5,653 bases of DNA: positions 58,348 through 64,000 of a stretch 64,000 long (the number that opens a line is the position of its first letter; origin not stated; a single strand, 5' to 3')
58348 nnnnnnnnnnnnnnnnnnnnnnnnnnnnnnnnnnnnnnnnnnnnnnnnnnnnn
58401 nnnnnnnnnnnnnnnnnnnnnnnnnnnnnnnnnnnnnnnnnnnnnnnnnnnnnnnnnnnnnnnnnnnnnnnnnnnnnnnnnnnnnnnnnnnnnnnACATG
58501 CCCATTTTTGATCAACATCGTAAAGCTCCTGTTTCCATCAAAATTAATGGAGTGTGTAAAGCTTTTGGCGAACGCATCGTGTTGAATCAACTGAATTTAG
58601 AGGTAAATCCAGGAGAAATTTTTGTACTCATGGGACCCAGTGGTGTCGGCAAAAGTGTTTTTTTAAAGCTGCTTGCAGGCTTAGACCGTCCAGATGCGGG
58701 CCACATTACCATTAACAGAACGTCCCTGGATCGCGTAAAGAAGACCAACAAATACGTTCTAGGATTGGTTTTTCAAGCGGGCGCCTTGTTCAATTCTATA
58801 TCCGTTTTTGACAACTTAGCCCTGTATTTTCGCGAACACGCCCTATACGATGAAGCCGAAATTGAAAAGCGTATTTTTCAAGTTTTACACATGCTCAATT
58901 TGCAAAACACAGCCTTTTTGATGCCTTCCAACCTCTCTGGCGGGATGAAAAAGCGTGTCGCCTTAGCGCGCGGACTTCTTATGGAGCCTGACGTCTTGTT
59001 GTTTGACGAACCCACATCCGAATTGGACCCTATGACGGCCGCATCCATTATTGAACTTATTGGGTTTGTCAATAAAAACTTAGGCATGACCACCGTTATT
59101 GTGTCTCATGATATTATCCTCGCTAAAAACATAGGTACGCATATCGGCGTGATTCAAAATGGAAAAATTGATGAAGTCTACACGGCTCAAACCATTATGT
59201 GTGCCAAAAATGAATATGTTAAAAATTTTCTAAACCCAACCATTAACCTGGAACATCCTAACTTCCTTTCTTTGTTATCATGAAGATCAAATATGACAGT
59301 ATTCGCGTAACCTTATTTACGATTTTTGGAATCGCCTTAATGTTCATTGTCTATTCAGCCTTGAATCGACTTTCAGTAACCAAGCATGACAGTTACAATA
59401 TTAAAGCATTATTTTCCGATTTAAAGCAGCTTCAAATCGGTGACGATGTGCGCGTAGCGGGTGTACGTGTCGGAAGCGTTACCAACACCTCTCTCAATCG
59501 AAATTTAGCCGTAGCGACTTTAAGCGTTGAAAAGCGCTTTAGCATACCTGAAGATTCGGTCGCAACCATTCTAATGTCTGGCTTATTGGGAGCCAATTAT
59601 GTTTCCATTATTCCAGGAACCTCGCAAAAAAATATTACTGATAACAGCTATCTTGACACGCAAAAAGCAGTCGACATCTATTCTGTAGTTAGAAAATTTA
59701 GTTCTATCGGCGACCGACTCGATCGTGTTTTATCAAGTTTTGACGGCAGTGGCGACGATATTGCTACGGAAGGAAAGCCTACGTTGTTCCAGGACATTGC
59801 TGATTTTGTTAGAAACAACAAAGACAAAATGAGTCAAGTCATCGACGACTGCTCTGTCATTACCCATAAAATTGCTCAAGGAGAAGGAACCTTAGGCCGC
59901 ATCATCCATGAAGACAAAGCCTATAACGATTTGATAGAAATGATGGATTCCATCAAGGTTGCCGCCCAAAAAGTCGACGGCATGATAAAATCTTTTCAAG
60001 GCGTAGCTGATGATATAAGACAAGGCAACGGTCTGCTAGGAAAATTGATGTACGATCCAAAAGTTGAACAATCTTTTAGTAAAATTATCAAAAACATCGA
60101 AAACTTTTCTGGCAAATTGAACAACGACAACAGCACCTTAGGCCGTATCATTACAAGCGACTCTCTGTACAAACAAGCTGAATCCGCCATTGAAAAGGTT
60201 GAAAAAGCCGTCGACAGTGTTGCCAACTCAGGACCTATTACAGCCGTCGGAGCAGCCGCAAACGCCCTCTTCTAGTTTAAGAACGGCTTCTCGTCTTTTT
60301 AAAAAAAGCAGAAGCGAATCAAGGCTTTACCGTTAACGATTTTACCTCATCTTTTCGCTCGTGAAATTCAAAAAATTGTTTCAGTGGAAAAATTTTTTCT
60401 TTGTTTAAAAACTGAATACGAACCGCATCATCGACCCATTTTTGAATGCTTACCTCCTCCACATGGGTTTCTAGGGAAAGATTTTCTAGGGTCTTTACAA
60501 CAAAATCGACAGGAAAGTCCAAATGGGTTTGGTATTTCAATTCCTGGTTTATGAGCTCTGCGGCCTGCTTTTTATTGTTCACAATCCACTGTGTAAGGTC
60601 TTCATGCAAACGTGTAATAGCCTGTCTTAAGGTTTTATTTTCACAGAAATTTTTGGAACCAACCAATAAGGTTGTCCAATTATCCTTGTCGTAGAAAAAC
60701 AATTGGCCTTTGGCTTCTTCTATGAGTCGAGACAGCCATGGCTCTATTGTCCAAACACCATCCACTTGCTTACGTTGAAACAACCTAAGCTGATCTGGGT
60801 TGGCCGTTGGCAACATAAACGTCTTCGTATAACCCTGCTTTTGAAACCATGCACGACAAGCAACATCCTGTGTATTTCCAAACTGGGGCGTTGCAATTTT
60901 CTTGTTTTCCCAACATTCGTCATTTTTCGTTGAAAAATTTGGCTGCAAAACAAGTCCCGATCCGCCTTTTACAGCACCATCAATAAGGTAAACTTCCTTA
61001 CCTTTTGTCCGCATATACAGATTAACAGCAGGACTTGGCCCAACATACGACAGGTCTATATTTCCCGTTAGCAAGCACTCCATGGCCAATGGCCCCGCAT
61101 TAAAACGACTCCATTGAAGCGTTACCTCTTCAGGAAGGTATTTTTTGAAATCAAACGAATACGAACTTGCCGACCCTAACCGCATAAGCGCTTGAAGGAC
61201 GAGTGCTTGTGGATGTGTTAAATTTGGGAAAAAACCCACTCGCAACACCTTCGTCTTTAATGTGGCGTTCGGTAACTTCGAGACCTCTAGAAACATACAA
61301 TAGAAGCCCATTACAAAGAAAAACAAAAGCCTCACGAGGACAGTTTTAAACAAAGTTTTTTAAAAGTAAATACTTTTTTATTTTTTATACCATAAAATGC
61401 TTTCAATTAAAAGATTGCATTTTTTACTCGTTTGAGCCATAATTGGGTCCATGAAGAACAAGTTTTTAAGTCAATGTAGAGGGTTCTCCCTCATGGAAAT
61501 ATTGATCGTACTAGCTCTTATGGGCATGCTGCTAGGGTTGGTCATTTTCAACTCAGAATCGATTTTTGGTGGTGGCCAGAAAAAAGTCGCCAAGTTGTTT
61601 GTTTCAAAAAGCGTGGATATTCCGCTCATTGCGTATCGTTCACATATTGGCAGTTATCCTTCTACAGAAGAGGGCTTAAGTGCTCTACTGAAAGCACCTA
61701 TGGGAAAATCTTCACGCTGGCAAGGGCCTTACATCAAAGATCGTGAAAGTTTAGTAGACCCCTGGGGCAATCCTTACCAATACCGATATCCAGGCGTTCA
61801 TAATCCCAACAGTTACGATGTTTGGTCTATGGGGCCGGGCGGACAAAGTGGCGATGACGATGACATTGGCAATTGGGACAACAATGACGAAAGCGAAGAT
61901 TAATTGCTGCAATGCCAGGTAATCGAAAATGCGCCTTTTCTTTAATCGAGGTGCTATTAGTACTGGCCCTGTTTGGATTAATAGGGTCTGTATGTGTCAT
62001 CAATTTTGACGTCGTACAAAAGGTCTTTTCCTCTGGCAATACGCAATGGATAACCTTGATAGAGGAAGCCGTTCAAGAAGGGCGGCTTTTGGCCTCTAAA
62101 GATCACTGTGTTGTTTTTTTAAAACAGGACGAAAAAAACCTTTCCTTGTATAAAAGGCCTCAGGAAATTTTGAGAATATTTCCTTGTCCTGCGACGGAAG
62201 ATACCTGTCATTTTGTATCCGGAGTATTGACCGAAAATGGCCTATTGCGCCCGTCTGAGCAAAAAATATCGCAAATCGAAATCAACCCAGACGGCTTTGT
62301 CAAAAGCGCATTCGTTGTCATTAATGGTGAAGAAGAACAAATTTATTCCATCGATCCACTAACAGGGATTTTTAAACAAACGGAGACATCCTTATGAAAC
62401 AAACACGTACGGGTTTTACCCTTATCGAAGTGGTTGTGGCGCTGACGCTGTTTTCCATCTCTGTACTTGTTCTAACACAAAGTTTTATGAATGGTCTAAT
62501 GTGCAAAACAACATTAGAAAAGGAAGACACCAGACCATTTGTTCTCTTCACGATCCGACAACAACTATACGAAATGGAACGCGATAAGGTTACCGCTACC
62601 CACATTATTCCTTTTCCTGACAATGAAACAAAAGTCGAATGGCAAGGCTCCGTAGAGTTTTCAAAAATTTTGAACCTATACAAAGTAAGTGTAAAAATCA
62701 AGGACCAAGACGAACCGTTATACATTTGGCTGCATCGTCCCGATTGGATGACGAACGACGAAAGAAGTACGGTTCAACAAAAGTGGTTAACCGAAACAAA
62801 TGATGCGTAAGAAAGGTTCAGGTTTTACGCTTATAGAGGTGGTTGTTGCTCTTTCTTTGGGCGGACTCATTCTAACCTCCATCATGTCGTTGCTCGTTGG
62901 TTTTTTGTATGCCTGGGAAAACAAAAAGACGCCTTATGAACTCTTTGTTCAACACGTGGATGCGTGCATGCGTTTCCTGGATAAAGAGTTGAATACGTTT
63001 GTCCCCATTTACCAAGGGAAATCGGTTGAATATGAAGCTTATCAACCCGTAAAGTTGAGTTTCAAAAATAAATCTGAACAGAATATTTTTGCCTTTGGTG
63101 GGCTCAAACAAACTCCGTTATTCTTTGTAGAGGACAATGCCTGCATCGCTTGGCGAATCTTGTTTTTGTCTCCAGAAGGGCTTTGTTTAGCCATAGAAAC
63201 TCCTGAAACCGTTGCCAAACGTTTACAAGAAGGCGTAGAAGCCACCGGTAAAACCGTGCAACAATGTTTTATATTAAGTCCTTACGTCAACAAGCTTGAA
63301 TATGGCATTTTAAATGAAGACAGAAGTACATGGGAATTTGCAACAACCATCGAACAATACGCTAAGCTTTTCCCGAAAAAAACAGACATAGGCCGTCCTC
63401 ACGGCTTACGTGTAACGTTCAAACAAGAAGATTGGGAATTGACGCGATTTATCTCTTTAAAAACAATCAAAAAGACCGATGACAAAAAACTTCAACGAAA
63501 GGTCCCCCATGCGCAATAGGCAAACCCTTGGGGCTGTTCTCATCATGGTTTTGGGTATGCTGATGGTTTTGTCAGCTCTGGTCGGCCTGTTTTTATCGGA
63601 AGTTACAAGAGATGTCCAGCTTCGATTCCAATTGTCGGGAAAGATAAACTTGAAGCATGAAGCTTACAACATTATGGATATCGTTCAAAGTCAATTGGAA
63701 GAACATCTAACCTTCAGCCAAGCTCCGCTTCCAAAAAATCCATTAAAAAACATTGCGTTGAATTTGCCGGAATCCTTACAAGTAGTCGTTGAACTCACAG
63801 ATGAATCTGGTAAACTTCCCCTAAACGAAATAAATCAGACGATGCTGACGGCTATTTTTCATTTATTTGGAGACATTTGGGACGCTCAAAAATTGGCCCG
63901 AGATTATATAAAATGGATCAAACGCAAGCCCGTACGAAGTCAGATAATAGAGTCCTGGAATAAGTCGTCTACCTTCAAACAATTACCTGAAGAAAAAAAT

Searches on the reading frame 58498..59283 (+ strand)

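Call 7: search_protein_families(library=pfam, proteins=[window:58498-59283:+], max_evalue=0.01)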
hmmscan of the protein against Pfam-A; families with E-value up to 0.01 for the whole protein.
window:58498-59283:+ (261 aa): 5 families
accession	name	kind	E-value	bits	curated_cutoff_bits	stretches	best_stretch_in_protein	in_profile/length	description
PF00005.33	ABC_tran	-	6.6e-32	111.4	25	1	29-174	1-137/137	ABC transporter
PF13304.12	AAA_21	-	4.4e-09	37.3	27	1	115-205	215-299/304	AAA domain, putative AbiEii toxin, Type IV TA system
PF03193.22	RsgA_GTPase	-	0.00067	20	30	1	30-70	98-137/174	RsgA GTPase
PF03215.21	Rad17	-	0.0063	16.9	23.8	1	30-109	36-114/186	Rad17 P-loop domain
PF02463.25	SMC_N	-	0.0091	15.9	40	0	124-220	115-213/220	RecF/RecN/SMC N terminal domain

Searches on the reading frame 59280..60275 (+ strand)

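Call 7: search_protein_families(library=pfam, proteins=[window:59280-60275:+], max_evalue=0.01)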
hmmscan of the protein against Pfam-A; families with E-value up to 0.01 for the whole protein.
window:59280-60275:+ (331 aa): 1 family
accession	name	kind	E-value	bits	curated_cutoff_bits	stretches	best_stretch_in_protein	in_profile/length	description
PF02470.25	MlaD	-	2e-17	63.6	25.1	1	38-113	2-81/81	MlaD protein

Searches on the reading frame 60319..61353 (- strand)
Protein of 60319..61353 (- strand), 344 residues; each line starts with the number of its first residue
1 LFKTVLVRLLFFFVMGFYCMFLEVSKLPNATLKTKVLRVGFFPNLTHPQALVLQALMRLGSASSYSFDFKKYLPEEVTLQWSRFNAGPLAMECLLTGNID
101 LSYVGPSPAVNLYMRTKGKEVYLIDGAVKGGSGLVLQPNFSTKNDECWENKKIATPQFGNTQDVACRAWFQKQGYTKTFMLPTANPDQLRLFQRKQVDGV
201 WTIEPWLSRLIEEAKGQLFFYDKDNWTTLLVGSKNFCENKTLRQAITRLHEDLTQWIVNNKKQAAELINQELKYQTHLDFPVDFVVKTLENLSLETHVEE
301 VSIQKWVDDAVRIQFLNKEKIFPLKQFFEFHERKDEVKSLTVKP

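Call 7: search_protein_families(library=pfam, proteins=[window:60319-61353:-], max_evalue=0.01)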
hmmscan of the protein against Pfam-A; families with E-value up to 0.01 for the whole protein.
window:60319-61353:- (344 aa): 1 family
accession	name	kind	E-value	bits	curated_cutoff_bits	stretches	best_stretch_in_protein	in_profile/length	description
PF13379.11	NMT1_2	-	1.4e-16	61.6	24.7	1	34-267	5-247/252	NMT1-like family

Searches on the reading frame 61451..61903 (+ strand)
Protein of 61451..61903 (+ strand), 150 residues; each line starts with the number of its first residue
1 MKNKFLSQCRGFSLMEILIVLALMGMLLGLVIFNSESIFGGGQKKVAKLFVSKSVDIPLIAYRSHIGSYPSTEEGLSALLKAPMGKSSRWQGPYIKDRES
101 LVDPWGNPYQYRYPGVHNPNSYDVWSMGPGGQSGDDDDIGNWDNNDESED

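Call 7: search_protein_families(library=pfam, proteins=[window:61451-61903:+], max_evalue=0.01)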
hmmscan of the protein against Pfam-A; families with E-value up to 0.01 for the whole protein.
window:61451-61903:+ (150 aa): 2 families
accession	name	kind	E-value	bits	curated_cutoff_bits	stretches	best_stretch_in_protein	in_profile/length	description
PF08334.16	T2SSG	-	3.5e-26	91.8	21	1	54-142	20-108/108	Type II secretion system (T2SS), protein G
PF07963.17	N_methyl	-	8.4e-06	25.6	21.2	1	8-31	3-26/27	Prokaryotic N-terminal methylation motif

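Call 46: search_protein_families(library=ncbifam, proteins=[window:61451-61903:+], max_evalue=0.01)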
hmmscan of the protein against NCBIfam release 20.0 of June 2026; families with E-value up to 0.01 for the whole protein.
window:61451-61903:+ (150 aa): 4 families
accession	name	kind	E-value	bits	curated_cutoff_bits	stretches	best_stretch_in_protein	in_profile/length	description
TIGR01710.1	typeII_sec_gspG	equivalog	2.4e-29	102.1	88.85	1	10-143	1-134/134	type II secretion system major pseudopilin GspG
TIGR02532.1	IV_pilin_GFxxxE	domain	1e-05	25.1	16.3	1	9-32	1-24/24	prepilin-type N-terminal cleavage/methylation domain-containing protein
TIGR01708.2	typeII_sec_gspH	equivalog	1.6e-05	25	80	1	10-34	2-26/169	type II secretion system minor pseudopilin GspH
NF041013.1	T4P_ComGE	equivalog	0.00077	19.5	49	1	8-39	2-33/83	competence type IV pilus minor pilin ComGE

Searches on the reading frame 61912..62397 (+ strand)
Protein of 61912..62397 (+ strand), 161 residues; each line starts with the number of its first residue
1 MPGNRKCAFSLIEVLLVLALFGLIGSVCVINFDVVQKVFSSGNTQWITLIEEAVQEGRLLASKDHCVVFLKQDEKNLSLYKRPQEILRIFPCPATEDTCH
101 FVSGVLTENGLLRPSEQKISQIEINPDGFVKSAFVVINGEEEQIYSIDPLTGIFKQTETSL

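Call 7: search_protein_families(library=pfam, proteins=[window:61912-62397:+], max_evalue=0.01)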
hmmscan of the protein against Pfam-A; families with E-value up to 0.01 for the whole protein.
window:61912-62397:+ (161 aa): 1 family
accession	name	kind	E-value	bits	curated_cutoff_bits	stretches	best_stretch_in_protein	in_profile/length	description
PF07963.17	N_methyl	-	8.4e-05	22.4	21.2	1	4-26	2-24/27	Prokaryotic N-terminal methylation motif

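Call 46: search_protein_families(library=ncbifam, proteins=[window:61912-62397:+], max_evalue=0.01)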
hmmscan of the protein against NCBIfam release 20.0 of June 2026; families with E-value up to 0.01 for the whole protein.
window:61912-62397:+ (161 aa): 3 families
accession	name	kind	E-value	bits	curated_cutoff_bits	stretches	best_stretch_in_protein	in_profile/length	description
TIGR02532.1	IV_pilin_GFxxxE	domain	0.00049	19.8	16.3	1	8-25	3-20/24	prepilin-type N-terminal cleavage/methylation domain-containing protein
TIGR01708.2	typeII_sec_gspH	equivalog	0.0018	18.3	80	1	9-59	4-60/169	type II secretion system minor pseudopilin GspH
NF041013.1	T4P_ComGE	equivalog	0.0081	16.2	49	0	8-80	5-79/83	competence type IV pilus minor pilin ComGE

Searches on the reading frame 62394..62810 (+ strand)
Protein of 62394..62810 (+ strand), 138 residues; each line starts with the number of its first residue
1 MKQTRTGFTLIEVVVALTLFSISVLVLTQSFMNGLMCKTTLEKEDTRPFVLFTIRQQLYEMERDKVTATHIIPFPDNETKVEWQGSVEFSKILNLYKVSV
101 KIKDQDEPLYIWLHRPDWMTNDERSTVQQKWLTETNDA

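Call 7: search_protein_families(library=pfam, proteins=[window:62394-62810:+], max_evalue=0.01)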
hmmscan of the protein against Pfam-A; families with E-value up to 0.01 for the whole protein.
window:62394-62810:+ (138 aa): 1 family
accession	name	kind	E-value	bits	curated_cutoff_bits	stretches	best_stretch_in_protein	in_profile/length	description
PF07963.17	N_methyl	-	6.3e-07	29.1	21.2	1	5-27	4-26/27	Prokaryotic N-terminal methylation motif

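Call 46: search_protein_families(library=ncbifam, proteins=[window:62394-62810:+], max_evalue=0.01)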
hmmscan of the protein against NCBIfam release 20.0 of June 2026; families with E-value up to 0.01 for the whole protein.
window:62394-62810:+ (138 aa): 6 families
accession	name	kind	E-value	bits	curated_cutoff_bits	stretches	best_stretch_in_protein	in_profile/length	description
NF041013.1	T4P_ComGE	equivalog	1.7e-05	24.8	49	1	7-84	5-81/83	competence type IV pilus minor pilin ComGE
TIGR02532.1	IV_pilin_GFxxxE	domain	3.1e-05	23.6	16.3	1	6-27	2-23/24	prepilin-type N-terminal cleavage/methylation domain-containing protein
NF041002.1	pilin_ComGF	equivalog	7.5e-05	23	80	1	6-53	2-49/139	competence type IV pilus minor pilin ComGF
TIGR01707.1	gspI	equivalog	0.00037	20.9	44.35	1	7-43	1-37/101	type II secretion system minor pseudopilin GspI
NF007848.0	PRK10557.1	equivalog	0.0028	17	120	1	1-38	6-42/192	prepilin peptidase-dependent protein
TIGR02523.1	type_IV_pilV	equivalog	0.0085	16.6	52.2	0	6-29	2-25/139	type IV pilus modification protein PilV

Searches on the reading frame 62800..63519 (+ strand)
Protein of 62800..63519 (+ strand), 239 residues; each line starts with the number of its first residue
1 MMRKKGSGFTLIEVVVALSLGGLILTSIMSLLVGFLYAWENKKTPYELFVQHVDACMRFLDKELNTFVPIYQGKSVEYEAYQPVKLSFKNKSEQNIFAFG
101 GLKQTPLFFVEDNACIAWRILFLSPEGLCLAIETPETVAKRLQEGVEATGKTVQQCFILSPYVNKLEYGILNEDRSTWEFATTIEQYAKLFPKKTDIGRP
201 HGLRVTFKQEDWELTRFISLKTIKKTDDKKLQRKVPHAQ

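Call 7: search_protein_families(library=pfam, proteins=[window:62800-63519:+], max_evalue=0.01)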
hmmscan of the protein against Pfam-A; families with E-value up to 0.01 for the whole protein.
window:62800-63519:+ (239 aa): 1 family
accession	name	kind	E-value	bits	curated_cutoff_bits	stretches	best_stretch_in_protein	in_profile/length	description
PF07963.17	N_methyl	-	1.5e-05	24.8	21.2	1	3-28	1-26/27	Prokaryotic N-terminal methylation motif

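Call 37: find_encoding_contigs(protein=window:62800-63519:+, flank=10000, max_places=2)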
Protein window:62800-63519:+ (239 aa): no gene with exactly this product is on record in the collection.

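Call 46: search_protein_families(library=ncbifam, proteins=[window:62800-63519:+], max_evalue=0.01)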
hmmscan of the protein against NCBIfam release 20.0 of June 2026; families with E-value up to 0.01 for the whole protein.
window:62800-63519:+ (239 aa): 4 families
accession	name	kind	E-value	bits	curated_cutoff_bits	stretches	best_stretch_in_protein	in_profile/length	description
NF038304.1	EPS_HpsC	equivalog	1.7e-06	27.8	200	1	3-83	17-91/318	hormogonium polysaccharide secretion pseudopilin HpsC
TIGR02532.1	IV_pilin_GFxxxE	domain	0.00056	19.7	16.3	1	7-27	2-22/24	prepilin-type N-terminal cleavage/methylation domain-containing protein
NF007848.0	PRK10557.1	equivalog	0.00091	18.6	120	1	2-38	6-42/192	prepilin peptidase-dependent protein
NF041013.1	T4P_ComGE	equivalog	0.002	18.2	49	1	5-32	2-29/83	competence type IV pilus minor pilin ComGE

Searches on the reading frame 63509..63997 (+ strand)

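Call 46: search_protein_families(library=ncbifam, proteins=[window:63509-63997:+], max_evalue=0.01)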
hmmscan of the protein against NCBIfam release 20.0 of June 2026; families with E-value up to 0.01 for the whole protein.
window:63509-63997:+ (163 aa): 1 family
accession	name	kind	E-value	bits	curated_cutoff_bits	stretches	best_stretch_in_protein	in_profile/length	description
NF037980.1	T2SS_GspK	equivalog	0.002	17.7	130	1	8-111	3-109/307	type II secretion system minor pseudopilin GspK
